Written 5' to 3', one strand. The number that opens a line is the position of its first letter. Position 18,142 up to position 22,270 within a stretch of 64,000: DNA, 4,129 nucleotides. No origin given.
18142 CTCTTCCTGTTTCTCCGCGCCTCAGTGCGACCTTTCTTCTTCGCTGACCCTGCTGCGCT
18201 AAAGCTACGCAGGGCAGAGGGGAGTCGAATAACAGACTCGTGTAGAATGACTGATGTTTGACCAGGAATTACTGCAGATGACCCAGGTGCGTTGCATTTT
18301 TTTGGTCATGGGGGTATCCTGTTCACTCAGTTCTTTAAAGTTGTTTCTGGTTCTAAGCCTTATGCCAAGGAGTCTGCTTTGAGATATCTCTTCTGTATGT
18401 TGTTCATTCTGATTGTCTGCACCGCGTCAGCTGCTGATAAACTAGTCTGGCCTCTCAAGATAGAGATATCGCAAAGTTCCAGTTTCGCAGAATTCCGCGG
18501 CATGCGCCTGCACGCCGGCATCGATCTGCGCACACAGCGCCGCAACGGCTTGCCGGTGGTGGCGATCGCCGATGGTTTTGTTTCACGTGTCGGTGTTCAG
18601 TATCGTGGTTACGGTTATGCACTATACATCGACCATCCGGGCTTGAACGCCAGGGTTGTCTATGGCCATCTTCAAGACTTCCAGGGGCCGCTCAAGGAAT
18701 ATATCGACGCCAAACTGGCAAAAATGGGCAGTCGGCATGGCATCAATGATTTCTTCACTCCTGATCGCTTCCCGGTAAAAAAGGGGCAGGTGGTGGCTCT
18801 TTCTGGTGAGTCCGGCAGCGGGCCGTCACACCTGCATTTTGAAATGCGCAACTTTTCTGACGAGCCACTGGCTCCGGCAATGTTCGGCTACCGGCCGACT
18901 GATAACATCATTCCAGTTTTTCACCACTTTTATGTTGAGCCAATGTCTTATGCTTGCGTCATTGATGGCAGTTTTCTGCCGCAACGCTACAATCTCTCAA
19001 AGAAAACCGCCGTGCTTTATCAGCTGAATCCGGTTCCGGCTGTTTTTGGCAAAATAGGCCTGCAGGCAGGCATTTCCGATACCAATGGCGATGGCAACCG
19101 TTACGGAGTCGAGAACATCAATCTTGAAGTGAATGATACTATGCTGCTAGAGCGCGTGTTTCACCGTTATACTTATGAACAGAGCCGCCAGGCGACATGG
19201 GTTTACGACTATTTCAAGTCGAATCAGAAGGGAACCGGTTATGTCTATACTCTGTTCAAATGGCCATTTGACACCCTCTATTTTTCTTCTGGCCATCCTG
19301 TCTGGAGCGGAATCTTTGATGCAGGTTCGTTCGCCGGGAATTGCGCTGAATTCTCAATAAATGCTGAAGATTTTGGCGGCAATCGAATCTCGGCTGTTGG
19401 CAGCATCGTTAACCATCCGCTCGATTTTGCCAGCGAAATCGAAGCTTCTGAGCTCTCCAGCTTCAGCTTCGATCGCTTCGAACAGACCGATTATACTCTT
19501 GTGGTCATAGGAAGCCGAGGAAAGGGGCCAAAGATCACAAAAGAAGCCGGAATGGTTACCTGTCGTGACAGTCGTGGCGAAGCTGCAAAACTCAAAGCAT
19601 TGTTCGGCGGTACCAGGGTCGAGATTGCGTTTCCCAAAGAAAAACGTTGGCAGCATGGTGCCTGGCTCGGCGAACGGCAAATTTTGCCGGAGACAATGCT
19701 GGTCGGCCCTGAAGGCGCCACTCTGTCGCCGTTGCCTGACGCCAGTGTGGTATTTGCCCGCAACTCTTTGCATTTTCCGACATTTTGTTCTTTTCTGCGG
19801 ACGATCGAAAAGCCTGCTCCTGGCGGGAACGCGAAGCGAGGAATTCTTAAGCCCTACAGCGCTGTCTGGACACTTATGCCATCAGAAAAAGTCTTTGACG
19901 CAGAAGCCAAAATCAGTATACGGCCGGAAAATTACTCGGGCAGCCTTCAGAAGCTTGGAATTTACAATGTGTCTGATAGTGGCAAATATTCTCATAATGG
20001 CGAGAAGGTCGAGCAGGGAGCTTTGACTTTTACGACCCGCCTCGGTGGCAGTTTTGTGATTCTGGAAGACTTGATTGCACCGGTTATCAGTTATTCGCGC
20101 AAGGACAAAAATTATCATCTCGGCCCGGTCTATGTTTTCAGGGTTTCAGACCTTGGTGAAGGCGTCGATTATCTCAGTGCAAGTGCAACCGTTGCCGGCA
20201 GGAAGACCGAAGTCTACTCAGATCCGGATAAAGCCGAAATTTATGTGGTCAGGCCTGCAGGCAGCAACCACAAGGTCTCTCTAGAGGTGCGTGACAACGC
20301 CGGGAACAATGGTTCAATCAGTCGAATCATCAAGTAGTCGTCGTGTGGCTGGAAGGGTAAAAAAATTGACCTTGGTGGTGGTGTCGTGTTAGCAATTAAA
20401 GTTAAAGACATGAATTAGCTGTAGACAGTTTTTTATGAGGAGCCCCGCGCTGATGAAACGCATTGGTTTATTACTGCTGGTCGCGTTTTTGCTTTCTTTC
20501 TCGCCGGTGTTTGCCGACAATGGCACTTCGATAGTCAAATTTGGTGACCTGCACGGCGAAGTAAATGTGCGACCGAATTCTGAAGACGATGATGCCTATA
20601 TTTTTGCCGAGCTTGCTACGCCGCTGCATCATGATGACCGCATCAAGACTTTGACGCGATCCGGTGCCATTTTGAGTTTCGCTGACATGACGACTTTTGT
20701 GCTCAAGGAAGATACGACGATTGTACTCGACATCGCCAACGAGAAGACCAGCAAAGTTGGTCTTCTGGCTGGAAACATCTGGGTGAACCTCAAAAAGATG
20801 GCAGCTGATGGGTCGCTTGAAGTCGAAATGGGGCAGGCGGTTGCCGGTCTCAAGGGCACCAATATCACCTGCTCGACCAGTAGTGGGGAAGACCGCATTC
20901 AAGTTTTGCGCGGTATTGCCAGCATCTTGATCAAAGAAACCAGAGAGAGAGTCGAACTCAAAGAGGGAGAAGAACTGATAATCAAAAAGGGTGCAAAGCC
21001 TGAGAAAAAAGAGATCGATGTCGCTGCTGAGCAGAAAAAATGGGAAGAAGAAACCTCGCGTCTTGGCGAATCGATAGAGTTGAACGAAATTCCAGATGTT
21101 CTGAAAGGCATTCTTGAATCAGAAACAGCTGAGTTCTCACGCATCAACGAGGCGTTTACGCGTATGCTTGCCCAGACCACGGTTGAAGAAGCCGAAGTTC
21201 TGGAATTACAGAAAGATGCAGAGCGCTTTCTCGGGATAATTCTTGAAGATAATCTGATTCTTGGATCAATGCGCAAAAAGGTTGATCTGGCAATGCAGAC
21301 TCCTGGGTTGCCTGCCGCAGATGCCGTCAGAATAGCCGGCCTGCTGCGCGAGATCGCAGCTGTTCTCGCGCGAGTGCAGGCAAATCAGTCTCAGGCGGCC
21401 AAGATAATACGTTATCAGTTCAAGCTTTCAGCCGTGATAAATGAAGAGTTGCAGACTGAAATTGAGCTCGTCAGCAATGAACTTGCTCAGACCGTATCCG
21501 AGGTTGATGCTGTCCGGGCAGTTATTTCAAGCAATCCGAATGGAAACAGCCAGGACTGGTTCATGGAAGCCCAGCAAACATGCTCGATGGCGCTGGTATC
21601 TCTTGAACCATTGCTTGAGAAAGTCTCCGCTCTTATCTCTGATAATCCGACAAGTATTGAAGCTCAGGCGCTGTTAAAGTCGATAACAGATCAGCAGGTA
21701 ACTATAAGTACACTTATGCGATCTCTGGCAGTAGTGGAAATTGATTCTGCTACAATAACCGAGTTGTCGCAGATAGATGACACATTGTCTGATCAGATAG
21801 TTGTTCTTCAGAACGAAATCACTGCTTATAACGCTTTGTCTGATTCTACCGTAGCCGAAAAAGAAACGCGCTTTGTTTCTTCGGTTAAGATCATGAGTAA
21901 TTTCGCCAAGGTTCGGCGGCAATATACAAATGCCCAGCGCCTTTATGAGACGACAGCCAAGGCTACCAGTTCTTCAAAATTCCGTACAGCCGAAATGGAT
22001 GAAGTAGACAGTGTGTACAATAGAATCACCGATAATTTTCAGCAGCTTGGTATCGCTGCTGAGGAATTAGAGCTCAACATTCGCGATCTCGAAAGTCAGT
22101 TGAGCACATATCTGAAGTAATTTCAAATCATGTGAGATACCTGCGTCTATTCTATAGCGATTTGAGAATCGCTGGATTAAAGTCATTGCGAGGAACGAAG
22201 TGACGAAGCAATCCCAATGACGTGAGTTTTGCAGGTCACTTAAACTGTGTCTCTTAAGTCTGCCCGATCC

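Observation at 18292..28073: Envelope cassette: M23 peptidase, duplicated FecR-domain coiled-coil proteins, coiled-coil OMP and Ig-domain lipoprotein, divergent from the flagellar hook operon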

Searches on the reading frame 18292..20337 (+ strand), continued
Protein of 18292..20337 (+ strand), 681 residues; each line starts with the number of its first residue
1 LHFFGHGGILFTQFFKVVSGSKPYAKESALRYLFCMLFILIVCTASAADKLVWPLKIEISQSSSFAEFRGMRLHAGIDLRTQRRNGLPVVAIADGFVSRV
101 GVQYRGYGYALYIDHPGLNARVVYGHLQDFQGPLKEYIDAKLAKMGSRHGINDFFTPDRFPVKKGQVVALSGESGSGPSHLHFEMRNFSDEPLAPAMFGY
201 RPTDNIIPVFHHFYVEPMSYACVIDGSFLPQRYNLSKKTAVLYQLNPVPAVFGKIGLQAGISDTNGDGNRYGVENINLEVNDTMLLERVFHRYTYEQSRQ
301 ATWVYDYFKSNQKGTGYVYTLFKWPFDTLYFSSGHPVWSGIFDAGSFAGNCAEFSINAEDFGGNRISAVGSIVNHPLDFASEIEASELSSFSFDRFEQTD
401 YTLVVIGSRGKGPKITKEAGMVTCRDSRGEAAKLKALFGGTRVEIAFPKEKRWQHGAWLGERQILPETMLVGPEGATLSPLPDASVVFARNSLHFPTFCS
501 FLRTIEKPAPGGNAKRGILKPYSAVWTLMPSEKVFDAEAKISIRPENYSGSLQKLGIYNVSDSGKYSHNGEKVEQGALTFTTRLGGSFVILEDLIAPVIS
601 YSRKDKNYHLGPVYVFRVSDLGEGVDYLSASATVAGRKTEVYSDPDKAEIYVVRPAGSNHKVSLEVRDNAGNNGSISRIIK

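Call 84: search_protein_families(library=pfam, proteins=[P0197, P0281], max_evalue=0.1)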
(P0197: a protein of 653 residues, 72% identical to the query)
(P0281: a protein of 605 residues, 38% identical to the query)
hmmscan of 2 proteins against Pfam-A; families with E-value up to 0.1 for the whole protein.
P0197 (653 aa): 2 families
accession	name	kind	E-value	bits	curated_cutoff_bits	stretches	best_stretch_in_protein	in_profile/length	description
PF01551.29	Peptidase_M23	-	1.3e-12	48.2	28.7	2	44-103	2-57/96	Peptidase family M23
PF19077.6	Big_13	-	0.085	13.8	27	0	629-647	74-92/102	Bacterial Ig-like domain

P0281 (605 aa): 3 families
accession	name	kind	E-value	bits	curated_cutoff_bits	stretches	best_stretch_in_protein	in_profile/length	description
PF01551.29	Peptidase_M23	-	8.6e-22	77.6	28.7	2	84-155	2-70/96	Peptidase family M23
PF24893.1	DUF7743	-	0.044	13.9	27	0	513-547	2-36/120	Domain of unknown function (DUF7743)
PF19077.6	Big_13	-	0.086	13.8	27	0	570-600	63-94/102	Bacterial Ig-like domain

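Call 90: search_protein_families(library=padloc, proteins=[window:18379-20337:+], max_evalue=0.01)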
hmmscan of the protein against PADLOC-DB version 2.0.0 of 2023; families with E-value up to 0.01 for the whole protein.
window:18379-20337:+ (652 aa): 0 families

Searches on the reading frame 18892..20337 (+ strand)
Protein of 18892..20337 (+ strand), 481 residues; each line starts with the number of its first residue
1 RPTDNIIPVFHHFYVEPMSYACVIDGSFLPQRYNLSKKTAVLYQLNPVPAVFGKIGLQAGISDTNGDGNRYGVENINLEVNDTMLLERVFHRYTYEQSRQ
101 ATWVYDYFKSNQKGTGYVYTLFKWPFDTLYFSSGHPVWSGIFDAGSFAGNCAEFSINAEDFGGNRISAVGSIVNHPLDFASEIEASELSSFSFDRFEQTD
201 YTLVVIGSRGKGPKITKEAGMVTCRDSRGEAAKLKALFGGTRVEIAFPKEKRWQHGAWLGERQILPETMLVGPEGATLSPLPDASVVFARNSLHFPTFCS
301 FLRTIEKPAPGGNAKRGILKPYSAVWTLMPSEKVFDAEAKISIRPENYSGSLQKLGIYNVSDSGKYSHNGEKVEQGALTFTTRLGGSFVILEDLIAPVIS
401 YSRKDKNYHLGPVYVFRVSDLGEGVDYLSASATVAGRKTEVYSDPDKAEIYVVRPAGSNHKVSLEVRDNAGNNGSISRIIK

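Call 29: search_protein_families(library=pfam, proteins=[window:18892-20337:+], max_evalue=10)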
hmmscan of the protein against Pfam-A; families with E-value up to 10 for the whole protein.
window:18892-20337:+ (481 aa): 0 families

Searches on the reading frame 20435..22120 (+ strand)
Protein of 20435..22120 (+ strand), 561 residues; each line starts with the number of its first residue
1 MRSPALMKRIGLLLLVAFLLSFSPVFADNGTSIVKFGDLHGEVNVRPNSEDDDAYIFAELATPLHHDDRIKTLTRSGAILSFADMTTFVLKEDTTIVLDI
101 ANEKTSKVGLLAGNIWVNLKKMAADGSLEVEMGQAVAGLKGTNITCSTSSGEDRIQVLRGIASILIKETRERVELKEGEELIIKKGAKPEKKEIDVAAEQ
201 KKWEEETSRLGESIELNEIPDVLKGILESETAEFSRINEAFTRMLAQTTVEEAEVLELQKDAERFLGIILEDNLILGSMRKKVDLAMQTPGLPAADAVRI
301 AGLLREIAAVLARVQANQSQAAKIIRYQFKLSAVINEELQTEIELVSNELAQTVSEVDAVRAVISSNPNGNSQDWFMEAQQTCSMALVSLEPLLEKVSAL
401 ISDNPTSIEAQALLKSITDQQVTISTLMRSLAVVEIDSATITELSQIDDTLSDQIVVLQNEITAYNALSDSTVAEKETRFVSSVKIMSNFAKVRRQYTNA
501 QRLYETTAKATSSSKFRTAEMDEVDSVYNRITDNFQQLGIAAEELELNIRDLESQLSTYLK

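Call 4: search_protein_families(library=pfam, proteins=[window:20435-22120:+], max_evalue=0.1)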
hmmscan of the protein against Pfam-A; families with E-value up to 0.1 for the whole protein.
window:20435-22120:+ (561 aa): 3 families
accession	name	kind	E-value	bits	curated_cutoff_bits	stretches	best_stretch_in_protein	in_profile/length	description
PF04773.18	FecR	-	1.2e-09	38.9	24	1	68-161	1-95/97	FecR protein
PF06937.16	EURL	-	0.0056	16.6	24.7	1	408-493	186-271/283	EURL protein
PF10076.14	Phage_Mu_Gp48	-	0.047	14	37.4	0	221-276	15-68/150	Bacteriophage Mu-like, Gp48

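Call 5: search_protein_families(library=ncbifam, proteins=[window:20435-22120:+], max_evalue=0.1)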
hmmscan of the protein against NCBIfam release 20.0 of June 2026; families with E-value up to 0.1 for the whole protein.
window:20435-22120:+ (561 aa): 1 family
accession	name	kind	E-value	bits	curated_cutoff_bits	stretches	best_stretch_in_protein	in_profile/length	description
NF047876.1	Lsa19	exception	0.00032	20.5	250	1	74-192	43-164/182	adhesin Lsa19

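Call 90: search_protein_families(library=padloc, proteins=[window:20453-22120:+], max_evalue=0.01)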
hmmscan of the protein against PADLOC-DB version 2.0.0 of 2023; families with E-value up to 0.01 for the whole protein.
window:20453-22120:+ (555 aa): 0 families
